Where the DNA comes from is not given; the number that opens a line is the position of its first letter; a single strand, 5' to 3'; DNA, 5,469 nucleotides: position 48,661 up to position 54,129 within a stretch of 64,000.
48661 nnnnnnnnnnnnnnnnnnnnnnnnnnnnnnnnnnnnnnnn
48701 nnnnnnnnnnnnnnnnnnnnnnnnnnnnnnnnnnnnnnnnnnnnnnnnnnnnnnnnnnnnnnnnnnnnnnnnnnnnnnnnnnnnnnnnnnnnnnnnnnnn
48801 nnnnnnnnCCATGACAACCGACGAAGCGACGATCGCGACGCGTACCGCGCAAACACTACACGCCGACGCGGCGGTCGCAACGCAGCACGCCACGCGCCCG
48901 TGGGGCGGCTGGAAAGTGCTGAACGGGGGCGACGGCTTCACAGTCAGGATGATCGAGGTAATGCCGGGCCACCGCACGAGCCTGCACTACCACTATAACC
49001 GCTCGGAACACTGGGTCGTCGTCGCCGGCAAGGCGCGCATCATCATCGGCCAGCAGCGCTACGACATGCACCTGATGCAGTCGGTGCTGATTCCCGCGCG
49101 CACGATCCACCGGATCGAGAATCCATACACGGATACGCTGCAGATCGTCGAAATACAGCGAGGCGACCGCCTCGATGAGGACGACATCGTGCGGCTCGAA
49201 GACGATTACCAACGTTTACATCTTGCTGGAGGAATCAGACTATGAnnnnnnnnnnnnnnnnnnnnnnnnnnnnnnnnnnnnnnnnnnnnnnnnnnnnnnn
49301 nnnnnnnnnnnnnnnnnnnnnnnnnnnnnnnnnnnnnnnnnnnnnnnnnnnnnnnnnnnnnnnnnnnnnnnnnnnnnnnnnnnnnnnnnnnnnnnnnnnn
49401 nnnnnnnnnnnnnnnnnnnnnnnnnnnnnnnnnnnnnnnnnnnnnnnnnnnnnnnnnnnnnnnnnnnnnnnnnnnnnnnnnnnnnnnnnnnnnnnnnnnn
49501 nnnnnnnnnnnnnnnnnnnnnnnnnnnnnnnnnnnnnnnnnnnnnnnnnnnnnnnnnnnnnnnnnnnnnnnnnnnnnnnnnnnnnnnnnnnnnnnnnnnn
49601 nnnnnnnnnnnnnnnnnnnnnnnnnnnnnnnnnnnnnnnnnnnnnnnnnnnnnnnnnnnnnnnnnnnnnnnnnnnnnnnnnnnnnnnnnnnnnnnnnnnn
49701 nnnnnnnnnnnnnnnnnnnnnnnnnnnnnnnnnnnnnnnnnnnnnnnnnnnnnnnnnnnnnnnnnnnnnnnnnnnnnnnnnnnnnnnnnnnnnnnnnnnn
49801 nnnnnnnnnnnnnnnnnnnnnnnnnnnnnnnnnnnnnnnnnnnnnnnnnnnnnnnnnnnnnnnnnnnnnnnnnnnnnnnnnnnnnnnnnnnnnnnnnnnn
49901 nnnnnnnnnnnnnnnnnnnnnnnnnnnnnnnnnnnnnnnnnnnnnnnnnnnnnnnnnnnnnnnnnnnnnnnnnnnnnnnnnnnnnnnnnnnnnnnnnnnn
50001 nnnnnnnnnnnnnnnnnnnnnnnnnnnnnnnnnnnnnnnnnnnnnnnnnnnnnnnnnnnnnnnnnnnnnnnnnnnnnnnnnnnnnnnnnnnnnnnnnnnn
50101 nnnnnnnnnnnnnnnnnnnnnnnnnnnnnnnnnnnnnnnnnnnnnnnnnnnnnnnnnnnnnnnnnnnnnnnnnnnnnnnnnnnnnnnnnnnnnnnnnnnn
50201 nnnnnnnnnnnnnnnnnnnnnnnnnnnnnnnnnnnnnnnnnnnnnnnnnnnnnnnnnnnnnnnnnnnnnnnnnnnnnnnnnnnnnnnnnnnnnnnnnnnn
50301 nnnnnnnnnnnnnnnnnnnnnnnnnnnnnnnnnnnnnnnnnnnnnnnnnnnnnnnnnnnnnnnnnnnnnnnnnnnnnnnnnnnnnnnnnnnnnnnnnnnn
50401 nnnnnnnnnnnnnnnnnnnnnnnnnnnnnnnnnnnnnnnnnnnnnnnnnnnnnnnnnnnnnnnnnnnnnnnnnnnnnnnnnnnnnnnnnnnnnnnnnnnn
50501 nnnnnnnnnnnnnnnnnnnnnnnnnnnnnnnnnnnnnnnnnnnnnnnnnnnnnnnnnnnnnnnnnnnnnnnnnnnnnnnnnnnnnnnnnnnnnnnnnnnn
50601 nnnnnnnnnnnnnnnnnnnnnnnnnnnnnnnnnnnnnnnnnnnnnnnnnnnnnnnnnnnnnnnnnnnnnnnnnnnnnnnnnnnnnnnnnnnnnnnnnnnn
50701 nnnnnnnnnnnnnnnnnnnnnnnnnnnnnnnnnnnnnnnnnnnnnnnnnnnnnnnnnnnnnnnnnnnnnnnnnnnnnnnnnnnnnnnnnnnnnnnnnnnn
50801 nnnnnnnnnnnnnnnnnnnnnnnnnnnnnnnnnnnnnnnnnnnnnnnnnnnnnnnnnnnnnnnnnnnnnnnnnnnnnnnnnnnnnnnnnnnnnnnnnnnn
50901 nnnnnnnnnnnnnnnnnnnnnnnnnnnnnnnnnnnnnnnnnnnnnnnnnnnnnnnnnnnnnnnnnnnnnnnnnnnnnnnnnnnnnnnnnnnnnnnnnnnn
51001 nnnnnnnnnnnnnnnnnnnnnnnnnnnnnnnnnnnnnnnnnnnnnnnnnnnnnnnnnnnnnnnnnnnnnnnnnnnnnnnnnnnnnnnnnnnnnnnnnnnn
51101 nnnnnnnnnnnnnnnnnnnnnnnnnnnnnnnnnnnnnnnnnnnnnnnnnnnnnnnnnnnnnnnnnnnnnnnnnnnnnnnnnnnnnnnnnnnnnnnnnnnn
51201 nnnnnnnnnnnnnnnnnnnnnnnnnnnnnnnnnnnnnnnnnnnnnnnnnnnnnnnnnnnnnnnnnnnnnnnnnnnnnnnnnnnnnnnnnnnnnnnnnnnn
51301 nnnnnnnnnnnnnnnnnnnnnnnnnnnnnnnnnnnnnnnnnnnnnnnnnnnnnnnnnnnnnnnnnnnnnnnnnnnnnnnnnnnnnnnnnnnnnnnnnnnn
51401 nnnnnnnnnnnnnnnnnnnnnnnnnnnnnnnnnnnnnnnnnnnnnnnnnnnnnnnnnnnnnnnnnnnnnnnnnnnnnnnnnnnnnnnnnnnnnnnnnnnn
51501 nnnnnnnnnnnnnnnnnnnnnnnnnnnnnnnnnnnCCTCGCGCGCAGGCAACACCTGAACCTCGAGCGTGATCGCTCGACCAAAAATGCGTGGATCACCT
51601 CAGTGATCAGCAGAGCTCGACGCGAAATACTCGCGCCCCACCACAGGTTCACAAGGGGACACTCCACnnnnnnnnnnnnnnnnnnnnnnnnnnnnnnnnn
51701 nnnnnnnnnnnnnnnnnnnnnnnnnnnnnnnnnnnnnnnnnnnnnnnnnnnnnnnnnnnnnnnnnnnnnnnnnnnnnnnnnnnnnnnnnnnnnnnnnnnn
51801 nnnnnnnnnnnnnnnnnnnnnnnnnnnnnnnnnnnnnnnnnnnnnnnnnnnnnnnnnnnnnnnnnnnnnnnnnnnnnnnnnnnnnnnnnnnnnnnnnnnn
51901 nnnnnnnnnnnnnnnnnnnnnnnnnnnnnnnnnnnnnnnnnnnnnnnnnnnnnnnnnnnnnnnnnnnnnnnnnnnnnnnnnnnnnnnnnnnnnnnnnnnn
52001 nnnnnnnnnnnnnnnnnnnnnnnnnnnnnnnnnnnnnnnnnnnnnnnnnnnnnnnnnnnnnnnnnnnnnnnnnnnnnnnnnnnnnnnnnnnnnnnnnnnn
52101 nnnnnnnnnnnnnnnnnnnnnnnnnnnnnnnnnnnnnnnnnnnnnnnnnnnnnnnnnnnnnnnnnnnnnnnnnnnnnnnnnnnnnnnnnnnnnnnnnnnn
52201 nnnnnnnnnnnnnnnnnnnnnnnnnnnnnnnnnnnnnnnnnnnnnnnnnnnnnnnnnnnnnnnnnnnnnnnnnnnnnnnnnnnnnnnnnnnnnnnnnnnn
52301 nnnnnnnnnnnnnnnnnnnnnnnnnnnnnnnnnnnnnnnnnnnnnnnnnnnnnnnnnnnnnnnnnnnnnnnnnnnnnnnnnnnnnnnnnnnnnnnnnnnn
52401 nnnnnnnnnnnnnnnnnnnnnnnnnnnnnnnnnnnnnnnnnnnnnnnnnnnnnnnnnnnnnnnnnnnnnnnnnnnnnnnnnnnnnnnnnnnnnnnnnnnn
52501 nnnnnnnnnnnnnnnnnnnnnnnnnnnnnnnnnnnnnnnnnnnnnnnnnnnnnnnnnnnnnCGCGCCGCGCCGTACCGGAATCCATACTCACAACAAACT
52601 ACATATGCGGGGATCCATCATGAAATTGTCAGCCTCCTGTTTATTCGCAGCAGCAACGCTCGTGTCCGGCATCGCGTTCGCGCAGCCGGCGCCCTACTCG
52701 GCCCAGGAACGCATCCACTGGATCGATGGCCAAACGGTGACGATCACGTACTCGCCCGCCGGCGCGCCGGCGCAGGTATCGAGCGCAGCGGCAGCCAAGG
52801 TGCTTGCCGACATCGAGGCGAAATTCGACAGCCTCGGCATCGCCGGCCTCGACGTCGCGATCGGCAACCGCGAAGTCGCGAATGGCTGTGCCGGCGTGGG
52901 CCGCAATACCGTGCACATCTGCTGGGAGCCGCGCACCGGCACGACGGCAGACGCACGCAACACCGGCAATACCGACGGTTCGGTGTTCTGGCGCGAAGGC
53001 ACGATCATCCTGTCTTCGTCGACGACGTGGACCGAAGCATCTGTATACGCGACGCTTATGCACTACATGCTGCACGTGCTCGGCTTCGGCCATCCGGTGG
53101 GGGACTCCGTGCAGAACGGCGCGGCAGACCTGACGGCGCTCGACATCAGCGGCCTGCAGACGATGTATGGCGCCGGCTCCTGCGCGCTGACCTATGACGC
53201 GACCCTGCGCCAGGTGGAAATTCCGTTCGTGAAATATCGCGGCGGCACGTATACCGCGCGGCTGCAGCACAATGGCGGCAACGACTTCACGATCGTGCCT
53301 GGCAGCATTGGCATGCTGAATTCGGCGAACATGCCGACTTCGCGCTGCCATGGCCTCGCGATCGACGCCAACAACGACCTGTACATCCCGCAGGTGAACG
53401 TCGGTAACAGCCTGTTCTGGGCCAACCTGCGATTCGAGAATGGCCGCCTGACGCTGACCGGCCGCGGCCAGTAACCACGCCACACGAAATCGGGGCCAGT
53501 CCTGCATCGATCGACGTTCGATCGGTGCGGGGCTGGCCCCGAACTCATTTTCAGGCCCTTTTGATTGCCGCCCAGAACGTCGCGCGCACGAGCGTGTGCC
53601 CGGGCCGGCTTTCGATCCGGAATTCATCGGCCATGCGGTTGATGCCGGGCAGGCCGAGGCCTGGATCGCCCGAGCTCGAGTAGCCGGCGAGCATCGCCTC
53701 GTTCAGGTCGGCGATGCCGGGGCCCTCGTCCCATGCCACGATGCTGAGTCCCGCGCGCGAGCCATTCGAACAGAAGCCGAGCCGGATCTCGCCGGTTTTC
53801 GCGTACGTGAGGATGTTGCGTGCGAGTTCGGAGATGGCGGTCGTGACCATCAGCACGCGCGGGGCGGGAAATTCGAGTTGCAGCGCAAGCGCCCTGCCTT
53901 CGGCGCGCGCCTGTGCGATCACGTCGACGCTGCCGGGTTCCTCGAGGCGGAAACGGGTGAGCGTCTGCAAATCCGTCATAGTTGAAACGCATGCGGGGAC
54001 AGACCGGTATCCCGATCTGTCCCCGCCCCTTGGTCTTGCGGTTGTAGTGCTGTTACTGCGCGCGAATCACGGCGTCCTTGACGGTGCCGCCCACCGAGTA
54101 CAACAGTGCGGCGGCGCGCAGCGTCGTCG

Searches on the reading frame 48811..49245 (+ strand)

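Call 11: search_protein_families(library=pfam, proteins=[window:48811-49245:+], max_evalue=0.00001)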
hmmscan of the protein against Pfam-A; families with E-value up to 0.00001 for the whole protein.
window:48811-49245:+ (144 aa): 2 families
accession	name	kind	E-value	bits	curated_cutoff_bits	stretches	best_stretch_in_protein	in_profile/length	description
PF01050.24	MannoseP_isomer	-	4e-34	117.7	23.6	1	24-131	9-116/116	Mannose-6-phosphate isomerase C-terminal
PF07883.17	Cupin_2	-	9e-11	41.8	27.2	1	47-115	2-69/70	Cupin domain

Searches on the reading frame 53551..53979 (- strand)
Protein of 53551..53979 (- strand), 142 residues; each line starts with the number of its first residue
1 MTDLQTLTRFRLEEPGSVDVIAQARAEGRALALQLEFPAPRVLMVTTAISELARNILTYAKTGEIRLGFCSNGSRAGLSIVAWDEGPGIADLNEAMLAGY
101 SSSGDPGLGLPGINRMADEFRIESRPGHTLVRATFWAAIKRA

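Call 3: search_protein_families(library=pfam, proteins=[window:53551-53979:-], max_evalue=0.01)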
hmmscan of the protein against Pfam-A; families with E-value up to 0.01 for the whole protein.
window:53551-53979:- (142 aa): 1 family
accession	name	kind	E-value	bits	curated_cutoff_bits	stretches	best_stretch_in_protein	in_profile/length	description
PF13581.12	HATPase_c_2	-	1.4e-10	41.7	27.4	1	21-134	8-126/127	Histidine kinase-like ATPase domain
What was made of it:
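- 53551..53979 (-): rsbT2: second RsbT-like kinase with no STAS partner, 73 nt downstream of the FN3/LamG gene. HATPase_c_2 41.7 bits (call 3).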

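Call 4: search_protein_families(library=ncbifam, proteins=[window:53551-53979:-], max_evalue=0.01)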
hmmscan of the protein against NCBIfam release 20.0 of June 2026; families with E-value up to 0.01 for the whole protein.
window:53551-53979:- (142 aa): 2 families
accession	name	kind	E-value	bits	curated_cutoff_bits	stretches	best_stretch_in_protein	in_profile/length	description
TIGR01925.2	spIIAB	equivalog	4.4e-09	36.3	135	1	21-128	14-126/137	anti-sigma F factor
NF041045.1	RsbA_anti_sig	subfamily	1.3e-05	24.6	210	1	18-135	188-302/303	anti-sigma factor RsbA family regulatory protein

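Call 30: search_solved_structures(query=window:53551-53979:-, max_evalue=0.001, show_alignments=1)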
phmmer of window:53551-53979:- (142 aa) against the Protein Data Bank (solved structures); distinct sequences matched with E-value up to 0.001: 0.
